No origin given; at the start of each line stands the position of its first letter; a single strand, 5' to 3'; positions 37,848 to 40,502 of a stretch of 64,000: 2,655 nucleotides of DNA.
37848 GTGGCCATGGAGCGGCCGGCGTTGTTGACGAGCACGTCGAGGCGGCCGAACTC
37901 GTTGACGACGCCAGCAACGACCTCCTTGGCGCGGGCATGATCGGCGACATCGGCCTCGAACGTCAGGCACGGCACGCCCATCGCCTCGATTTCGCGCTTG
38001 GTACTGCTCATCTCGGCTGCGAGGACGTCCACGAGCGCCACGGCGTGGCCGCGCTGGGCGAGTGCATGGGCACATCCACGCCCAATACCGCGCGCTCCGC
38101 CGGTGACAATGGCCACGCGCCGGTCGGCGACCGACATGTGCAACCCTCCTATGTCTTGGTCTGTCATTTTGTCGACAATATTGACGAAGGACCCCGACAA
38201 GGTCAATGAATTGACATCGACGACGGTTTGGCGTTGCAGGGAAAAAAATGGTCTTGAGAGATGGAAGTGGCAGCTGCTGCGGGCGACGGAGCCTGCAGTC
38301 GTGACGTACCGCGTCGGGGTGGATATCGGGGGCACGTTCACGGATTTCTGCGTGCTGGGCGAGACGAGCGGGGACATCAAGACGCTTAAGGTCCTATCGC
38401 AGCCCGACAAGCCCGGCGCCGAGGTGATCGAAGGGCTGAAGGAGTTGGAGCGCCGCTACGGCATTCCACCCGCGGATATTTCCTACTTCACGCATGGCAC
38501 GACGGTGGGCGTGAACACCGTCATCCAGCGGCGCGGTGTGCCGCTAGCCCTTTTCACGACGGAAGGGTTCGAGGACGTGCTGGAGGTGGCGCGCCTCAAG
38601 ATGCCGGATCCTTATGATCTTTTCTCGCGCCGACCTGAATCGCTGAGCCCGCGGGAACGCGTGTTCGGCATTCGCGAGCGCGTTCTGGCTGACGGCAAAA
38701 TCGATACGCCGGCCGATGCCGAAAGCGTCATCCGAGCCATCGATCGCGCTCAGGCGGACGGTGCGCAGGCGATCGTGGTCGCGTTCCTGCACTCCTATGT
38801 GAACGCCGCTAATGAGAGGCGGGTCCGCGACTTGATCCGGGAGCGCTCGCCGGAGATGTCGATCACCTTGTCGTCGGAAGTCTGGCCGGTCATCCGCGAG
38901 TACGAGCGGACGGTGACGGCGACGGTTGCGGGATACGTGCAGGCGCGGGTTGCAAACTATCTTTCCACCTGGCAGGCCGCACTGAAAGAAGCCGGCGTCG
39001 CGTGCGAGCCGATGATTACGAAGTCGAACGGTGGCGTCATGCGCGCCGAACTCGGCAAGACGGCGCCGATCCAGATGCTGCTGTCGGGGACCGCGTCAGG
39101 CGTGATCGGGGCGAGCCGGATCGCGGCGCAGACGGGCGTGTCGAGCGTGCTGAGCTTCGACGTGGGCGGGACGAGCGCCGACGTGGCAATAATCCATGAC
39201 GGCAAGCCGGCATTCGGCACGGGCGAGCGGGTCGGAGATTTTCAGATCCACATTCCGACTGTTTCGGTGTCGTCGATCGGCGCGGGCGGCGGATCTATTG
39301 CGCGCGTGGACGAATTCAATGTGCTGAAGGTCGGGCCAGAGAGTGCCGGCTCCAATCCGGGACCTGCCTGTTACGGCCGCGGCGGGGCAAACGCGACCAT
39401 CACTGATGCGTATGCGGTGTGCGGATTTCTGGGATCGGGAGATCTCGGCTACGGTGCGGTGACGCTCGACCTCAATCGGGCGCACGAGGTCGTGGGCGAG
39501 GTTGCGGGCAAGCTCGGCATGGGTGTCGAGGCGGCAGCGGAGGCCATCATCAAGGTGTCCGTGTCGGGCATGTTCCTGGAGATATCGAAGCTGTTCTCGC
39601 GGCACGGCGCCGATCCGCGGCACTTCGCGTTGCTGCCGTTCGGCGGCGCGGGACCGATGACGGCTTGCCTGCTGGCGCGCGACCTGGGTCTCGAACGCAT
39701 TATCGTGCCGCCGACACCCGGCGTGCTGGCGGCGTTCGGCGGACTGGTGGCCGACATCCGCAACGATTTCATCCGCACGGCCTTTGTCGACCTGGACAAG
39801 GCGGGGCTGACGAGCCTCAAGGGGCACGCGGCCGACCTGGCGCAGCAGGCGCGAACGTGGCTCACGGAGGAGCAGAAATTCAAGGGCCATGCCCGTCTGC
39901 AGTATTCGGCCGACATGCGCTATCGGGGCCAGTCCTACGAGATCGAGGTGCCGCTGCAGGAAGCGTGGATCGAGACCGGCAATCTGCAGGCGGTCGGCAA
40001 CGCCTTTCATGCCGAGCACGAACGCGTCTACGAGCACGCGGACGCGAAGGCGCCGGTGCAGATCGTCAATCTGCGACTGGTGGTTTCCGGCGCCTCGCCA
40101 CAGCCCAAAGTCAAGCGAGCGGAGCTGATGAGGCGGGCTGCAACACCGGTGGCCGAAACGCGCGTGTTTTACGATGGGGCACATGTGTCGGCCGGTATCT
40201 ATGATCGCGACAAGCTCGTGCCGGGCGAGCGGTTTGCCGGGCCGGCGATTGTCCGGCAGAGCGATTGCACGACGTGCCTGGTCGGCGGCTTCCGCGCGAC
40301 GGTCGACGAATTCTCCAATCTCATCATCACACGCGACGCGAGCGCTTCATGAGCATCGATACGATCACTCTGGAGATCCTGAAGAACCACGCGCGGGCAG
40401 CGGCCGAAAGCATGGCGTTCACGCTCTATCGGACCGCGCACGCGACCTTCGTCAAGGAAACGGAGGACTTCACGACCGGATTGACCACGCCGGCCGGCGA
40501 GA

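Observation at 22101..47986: About 26-kb orphan catabolic supercluster: two divergent operons, no local regulator, no mobility genes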

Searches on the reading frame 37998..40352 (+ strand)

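Call 5: search_protein_families(library=pfam, proteins=[window:37998-40352:+])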
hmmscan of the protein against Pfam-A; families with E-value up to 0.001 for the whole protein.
window:37998-40352:+ (784 aa): 3 families
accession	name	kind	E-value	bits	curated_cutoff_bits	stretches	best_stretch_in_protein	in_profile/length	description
PF01968.24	Hydantoinase_A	-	1.5e-75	254.6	22.9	1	304-590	1-290/291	Hydantoinase/oxoprolinase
PF05378.19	Hydant_A_N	-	8.2e-47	159.6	25.2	1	105-282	1-174/176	Hydantoinase/oxoprolinase N-terminal region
PF19278.4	Hydant_A_C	-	1.5e-15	57.5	21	1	608-773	15-186/193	Hydantoinase/oxoprolinase C-terminal domain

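Call 25: search_protein_families(library=ncbifam, proteins=[window:38301-40352:+], max_evalue=1e-10)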
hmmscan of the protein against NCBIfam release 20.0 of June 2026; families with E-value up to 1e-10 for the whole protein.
window:38301-40352:+ (683 aa): 3 families
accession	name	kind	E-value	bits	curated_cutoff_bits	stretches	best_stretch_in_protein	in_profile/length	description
NF050156.1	CapLactmsAlpCapA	equivalog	3e-143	478.6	1000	1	3-678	1-687/689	caprolactamase subunit alpha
NF042975.2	AcphenoCarb_ApcC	equivalog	7.5e-72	242.6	1500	1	5-673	11-706/733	acetophenone carboxylase subunit gamma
NF042960.1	AcphenoCarb_ApcA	equivalog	4.1e-62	210.4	1250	1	128-678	109-657/658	acetophenone carboxylase subunit alpha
